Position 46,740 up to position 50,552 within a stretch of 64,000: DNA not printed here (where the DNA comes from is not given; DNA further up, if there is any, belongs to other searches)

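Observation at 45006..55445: Giant (about 3,480 codon) RHS/YD polymorphic toxin locus lacking canonical secretion and immunity partners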

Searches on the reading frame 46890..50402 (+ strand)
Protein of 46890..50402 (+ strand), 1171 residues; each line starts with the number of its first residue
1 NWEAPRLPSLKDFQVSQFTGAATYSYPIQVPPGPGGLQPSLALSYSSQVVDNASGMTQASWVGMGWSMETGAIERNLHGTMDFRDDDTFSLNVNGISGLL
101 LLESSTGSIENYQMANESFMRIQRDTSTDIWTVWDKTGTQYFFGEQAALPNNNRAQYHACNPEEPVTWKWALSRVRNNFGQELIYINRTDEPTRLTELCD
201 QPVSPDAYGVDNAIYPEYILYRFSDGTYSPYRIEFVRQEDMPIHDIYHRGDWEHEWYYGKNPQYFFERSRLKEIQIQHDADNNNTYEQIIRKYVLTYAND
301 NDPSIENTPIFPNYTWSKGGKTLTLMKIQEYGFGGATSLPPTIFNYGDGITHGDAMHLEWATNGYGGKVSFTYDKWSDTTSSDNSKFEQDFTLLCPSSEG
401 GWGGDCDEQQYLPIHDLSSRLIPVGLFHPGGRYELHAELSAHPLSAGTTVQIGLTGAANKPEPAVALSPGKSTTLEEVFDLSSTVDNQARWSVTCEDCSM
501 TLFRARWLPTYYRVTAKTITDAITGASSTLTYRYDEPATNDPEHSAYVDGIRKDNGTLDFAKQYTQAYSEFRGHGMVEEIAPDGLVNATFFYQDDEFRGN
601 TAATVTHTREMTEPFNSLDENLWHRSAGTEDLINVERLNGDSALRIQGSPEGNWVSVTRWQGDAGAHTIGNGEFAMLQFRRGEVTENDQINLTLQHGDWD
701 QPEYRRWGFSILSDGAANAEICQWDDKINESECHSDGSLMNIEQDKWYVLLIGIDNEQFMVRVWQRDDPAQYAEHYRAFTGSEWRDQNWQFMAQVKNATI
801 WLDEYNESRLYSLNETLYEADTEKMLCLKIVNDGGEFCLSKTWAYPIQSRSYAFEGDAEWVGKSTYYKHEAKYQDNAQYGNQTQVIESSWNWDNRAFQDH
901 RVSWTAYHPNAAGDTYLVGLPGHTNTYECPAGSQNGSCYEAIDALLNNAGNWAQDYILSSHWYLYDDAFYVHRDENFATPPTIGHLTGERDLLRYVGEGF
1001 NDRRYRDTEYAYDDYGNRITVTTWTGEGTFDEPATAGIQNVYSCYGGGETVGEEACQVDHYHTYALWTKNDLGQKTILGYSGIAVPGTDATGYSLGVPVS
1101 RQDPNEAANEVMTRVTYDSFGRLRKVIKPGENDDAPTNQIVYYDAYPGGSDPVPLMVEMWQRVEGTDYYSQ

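Call 37: find_related_loci(query=A1, collection=genome_contigs, flank=10000)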
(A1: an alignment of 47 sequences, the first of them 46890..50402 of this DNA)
Query A1 (1171 aa) in genome_contigs; peptide patterns used: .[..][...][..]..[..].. (x = any residue, [..] = any of these).
236 stretches matched a pattern; 198 encode a relative of the query (tblastn E <= 1e-3); the best 80 are kept; 79 distinct loci.
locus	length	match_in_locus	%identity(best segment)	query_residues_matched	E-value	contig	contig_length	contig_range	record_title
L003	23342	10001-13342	35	1-1170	0e+0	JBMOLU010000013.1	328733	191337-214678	MAG: Chloroflexota bacterium isolate Betzabe_MAG032 MAG032_13, whole genome shotgun sequence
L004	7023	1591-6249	36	1-1165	0e+0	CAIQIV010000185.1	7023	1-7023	MAG: uncultured Chloroflexi bacterium isolate LaPlata_bin-0303 genome assembly, contig: bin-0303:185/865, whole genome s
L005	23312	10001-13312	38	1-1170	0e+0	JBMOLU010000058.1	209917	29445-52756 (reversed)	MAG: Chloroflexota bacterium isolate Betzabe_MAG032 MAG032_58, whole genome shotgun sequence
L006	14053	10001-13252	34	1-1168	2e-173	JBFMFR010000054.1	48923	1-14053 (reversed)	MAG: Chloroflexota bacterium isolate MAG276 MAG276_54, whole genome shotgun sequence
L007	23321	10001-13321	34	2-1167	4e-168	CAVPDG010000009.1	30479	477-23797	MAG: uncultured Chloroflexia bacterium isolate MFD00032.bin.2.110 genome assembly, contig: contig_20778, whole genome sh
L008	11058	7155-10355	33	1-1168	9e-161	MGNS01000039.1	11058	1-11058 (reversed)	MAG: Chloroflexi bacterium RBG_16_57_11 RBG_16_scaffold_15392, whole genome shotgun sequence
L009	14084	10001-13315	33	1-1147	2e-160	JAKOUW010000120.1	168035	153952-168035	MAG: Chloroflexota bacterium isolate JPNG_maxbin.019 k201_186238, whole genome shotgun sequence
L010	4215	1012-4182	34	2-1163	1e-164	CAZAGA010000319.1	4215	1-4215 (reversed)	MAG TPA_asm: uncultured Anaerolineaceae bacterium isolate binchicken_co22_240 genome assembly, contig: NODE_19692_length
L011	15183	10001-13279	34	2-1162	3e-155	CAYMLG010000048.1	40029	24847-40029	MAG TPA_asm: uncultured Anaerolineaceae bacterium isolate binchicken_co350_84 genome assembly, contig: NODE_1438_length_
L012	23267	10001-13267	32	1-1142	1e-151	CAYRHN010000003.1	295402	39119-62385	MAG TPA_asm: uncultured Anaerolineaceae bacterium isolate SRP216815_co1_295 genome assembly, contig: NODE_38_length_2954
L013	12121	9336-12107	35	1-997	2e-149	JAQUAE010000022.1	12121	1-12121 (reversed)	MAG: Anaerolineales bacterium isolate STC_77 NODE_12139_length_12121_cov_5.222611_Sandtown_C, whole genome shotgun seque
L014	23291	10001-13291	31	1-1168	1e-137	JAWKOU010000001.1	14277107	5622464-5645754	MAG: Caldilineaceae bacterium isolate BC1.69 BC1.69.fa-1, whole genome shotgun sequence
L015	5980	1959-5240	31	1-1166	2e-137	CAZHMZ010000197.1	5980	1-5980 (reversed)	MAG TPA_asm: uncultured Anaerolineaceae bacterium isolate SRP192927_co3_506 genome assembly, contig: NODE_38502_length_5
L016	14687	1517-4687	30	2-1166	1e-136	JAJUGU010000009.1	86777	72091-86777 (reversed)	MAG: Anaerolineaceae bacterium isolate bin45 k141_40216_length_86777_cov_21.9865, whole genome shotgun sequence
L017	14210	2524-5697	31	2-1163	1e-128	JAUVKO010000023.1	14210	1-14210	MAG: Candidatus Neomarinimicrobiota bacterium isolate CSMAG_482 CSMAG_482_k141_836465_length_14210_cov_9.0000, whole gen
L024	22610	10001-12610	40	1-1144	6e-115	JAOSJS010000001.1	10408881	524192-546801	MAG: Ardenticatenaceae bacterium isolate FR_9 contig_134_pilon, whole genome shotgun sequence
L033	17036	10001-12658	36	1-1170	4e-97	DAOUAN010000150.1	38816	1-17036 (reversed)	MAG TPA_asm: Anaerolineales bacterium isolate H64_669 k137_152117, whole genome shotgun sequence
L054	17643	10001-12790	35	2-1163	1e-83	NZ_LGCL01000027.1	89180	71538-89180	Ornatilinea apprima strain P3M-1 contig_16, whole genome shotgun sequence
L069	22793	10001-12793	32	1-1142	1e-73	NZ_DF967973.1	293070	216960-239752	Longilinea arvoryzae strain KOME-1, whole genome shotgun sequence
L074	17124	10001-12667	35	1-1169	3e-72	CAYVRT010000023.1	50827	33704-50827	MAG TPA_asm: uncultured Anaerolinea sp. isolate SRP278314_co1_299 genome assembly, contig: NODE_872_length_50827_cov_34.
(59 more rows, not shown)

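Call 45: search_protein_families(library=pfam, proteins=[L005:18376-18858:+, L012:16069-16731:+, L069:16087-16626:+, L074:15706-16338:+], max_evalue=0.01)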
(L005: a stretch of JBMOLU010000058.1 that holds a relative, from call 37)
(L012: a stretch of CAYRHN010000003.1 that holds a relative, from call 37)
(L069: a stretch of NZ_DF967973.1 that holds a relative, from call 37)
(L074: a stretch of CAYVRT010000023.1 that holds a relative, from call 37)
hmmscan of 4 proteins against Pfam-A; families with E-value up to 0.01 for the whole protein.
L005:18376-18858:+ (161 aa): 3 families
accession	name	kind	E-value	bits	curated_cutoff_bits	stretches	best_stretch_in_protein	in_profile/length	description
PF14567.11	SUKH_5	-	8.3e-24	84.4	27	1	9-152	11-140/142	SMI1-KNR4 cell-wall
PF14568.11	SUKH_6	-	4.5e-22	79.2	27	1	31-149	4-119/119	SMI1-KNR4 cell-wall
PF09346.15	SMI1_KNR4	-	3.5e-16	60.4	25.4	1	27-149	3-123/125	SMI1 / KNR4 family (SUKH-1)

L012:16069-16731:+ (221 aa): 1 family
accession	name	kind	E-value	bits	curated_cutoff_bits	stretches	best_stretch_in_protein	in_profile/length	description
PF09535.15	Gmx_para_CXXCG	-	0.0028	17.5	25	1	147-214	169-233/236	Protein of unknown function (Gmx_para_CXXCG)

L069:16087-16626:+ (180 aa): 2 families
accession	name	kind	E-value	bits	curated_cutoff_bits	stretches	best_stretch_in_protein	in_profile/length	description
PF13646.12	HEAT_2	-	3.1e-09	37.4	27.7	1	48-132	3-86/88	HEAT repeats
PF02985.28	HEAT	-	1.7e-05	25.1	23.5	0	80-103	3-25/31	HEAT repeat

L074:15706-16338:+ (211 aa): 1 family
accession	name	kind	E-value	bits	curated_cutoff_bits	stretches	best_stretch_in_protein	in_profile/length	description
PF07791.16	Imm11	-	1.5e-13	51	22.1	1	68-209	57-193/194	Immunity protein family (Imm11)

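Call 54: predict_structure(alignment_id=A1)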
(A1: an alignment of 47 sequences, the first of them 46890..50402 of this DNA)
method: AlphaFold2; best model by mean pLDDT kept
length: 1171 residues; sequences in the alignment: 47
mean_pLDDT: 85.7   pTM: 0.87
mean pLDDT of the five models: 85.7, 84.7, 83.1, 82.8, 80.4
residues with pLDDT >= 90: 659; 70-90: 345; 50-70: 148; < 50: 19
segments of 3 or more residues with pLDDT < 50: 1-5, 560-562, 831-833, 1088-1091
pLDDT, mean of each block of 10 residues (from residue 1): 57 94 95 88 96 93 94 89 84 93 94 91 95 96 77 77 81 95 93 59 58 91 90 88 61 83 81 94 89 91 78 89 95 89 86 81 91 93 89 68 75 90 92 94 87 73 82 92 88 92 94 96 90 94 82 51 71 95 96 91 94 93 92 89 93 93 70 93 91 92 91 94 72 82 94 90 89 89 86 96 95 93 62 60 92 86 95 92 95 89 93 92 92 68 68 77 86 63 94 89 93 94 94 93 94 90 91 89 54 72 70 86 89 89 71 72 74 60
secondary structure, 60 per line:
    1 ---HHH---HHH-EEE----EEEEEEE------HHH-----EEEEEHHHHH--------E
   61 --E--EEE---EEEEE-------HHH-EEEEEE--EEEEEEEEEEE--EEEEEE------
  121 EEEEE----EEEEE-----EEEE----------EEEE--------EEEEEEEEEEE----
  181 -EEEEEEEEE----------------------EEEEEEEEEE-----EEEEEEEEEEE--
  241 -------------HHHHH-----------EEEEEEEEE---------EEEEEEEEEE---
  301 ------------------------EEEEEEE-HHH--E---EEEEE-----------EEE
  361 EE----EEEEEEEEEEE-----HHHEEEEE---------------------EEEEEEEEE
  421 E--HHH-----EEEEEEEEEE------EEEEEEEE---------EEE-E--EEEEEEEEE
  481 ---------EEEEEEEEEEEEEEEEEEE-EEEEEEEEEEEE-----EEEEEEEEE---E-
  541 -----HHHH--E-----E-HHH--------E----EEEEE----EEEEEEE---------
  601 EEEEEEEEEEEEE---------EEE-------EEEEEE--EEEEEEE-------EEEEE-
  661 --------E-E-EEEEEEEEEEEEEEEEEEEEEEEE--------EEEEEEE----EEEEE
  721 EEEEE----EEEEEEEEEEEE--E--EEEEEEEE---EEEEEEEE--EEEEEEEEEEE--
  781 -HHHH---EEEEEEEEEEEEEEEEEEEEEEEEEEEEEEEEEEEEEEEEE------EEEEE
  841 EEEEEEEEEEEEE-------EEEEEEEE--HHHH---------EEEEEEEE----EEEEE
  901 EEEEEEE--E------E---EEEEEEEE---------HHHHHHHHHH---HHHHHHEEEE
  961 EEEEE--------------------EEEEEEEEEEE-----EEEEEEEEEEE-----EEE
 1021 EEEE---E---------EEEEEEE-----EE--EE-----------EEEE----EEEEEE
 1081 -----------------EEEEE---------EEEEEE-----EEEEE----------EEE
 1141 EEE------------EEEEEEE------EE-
elements in order (helices of 4 or more, strands of 3 or more residues): E14-16 E21-27 E42-46 H47-51 E66-68 E72-76 E88-93 E96-106 E109-114 E121-125 E130-134 E140-143 E154-157 E166-176 E182-190 E213-222 E228-238 H254-258 E270-278 E288-297 E325-331 E342-346 E358-362 E367-377 E386-390 E412-421 E432-441 E448-455 E465-467 E472-480 E490-508 E510-521 E527-535 H546-549 E576-580 E585-591 E601-613 E623-625 E633-638 E641-647 E655-659 E673-696 E705-711 E716-725 E730-741 E747-754 E758-765 E768-778 H782-785 E789-829 E836-853 E861-868 H871-874 E884-891 E896-907 E921-928 H938-947 H951-956 E957-965 E986-996 E1002-1012 E1018-1024 E1038-1044 E1067-1070 E1075-1080 E1098-1102 E1112-1117 E1123-1127 E1138-1143 E1156-1162

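Call 58: fold_search(model_id=the predicted structure, library=pdb)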
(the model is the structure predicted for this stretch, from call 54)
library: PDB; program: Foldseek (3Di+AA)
matches with E <= 10: 1627; with E <= 0.001: 172
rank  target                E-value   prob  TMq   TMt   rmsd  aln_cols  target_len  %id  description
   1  5kis_A                5.4e-28  1.00  0.43  0.36  16.0      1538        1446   10  YenB/RHS2 complex (released 2017-08-09)
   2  4igl_A                2.2e-27  1.00  0.39  0.33  21.6      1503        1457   11  Structure of the RHS-repeat containing BC component of the secreted ABC toxin complex from Yersinia entomophaga (released 2013-08-07)
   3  4o9x                  2.3e-27  1.00  0.45  0.27  15.8      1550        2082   11  Crystal Structure of TcdB2-TccC3 (released 2014-02-26)
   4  6sup                  3.8e-27  1.00  0.43  0.25  16.4      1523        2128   11  Crystal Structure of TcdB2-TccC3-Cdc42 (released 2019-12-04)
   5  4igl_C                8.4e-27  1.00  0.43  0.35  16.6      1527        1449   11  Structure of the RHS-repeat containing BC component of the secreted ABC toxin complex from Yersinia entomophaga (released 2013-08-07)
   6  6suq                  5.2e-26  1.00  0.42  0.25  16.1      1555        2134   11  Crystal Structure of TcdB2-TccC3-TEV (released 2019-12-04)
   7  6h6g                  6.0e-26  1.00  0.42  0.25  16.3      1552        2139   11  Crystal Structure of TcdB2-TccC3 without hypervariable C-terminal region (released 2018-10-03)
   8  6suf_F                6.0e-26  1.00  0.38  0.22  22.9      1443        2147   11  Structure of Photorhabdus luminescens Tc holotoxin pore (released 2019-11-06)
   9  6l7i_F                1.4e-25  1.00  0.34  0.28  22.7      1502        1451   11  Signal substraction of TcdB1-TccC2 and part of TcdA1 (released 2021-03-31)
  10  6h6e_F                2.3e-25  1.00  0.37  0.22  23.4      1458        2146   11  PTC3 holotoxin complex from Photorhabdus luminecens in prepore state (TcdA1, TcdB2, TccC3) (released 2018-10-03)
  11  6sue_F                8.9e-25  1.00  0.37  0.21  22.8      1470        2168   11  Structure of Photorhabdus luminescens Tc holotoxin pore, Mutation TccC3-D651A (released 2019-11-06)
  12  6h6f_F                1.6e-24  1.00  0.41  0.24  17.9      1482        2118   12  PTC3 holotoxin complex from Photorhabdus luminiscens - Mutant TcC-D651A (released 2018-10-03)
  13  9c4k_P                2.6e-24  1.00  0.39  0.31  23.4      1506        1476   11  Yersinia entomophaga holotoxin complex in prepore conformation (released 2025-12-31)
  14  8fjp_A                6.8e-20  1.00  0.26  0.12  39.2      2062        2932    8  Cryo-EM structure of native mosquito salivary gland surface protein 1 (SGS1) (released 2023-03-01)
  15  8qjc                  3.6e-18  1.00  0.10  0.12  38.3      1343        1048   12  T6SS-linked Rhs repeat protein - Salmonella bongori Rhs-core domain with toxin domain (released 2024-09-25)
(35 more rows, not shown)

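Call 65: search_protein_families(library=pfam, proteins=[L054:8906-10400:+, L005:8729-10250:+, L012:8972-10250:+, L069:8942-10250:+, L074:9011-10250:+], max_evalue=0.1)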
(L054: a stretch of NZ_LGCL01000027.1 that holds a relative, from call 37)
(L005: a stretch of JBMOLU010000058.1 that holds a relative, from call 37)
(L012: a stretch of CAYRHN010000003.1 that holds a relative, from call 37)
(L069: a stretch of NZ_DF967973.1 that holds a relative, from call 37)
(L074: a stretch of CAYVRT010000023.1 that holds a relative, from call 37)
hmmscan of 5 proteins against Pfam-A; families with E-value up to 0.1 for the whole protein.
L054:8906-10400:+ (498 aa): 1 family
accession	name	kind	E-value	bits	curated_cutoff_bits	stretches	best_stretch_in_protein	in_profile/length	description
PF03534.18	SpvB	-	0.00059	19.6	22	1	383-442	4-55/287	Salmonella virulence plasmid 65kDa B protein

L005:8729-10250:+ (507 aa): 1 family
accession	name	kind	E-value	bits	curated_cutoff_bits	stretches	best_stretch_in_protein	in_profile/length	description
PF03534.18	SpvB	-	1.1e-05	25.2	22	1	441-501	2-54/287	Salmonella virulence plasmid 65kDa B protein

L012:8972-10250:+ (426 aa): 1 family
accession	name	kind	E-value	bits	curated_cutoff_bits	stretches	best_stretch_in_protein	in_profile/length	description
PF03534.18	SpvB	-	0.0057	16.3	22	1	361-420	3-54/287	Salmonella virulence plasmid 65kDa B protein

L069:8942-10250:+ (436 aa): 1 family
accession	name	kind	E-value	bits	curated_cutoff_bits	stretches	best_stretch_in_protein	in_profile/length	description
PF03534.18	SpvB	-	1.7e-06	27.9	22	1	371-428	3-52/287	Salmonella virulence plasmid 65kDa B protein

L074:9011-10250:+ (413 aa): 1 family
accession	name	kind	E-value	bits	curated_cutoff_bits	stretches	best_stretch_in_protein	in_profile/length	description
PF03534.18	SpvB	-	0.013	15.2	22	1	349-406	4-53/287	Salmonella virulence plasmid 65kDa B protein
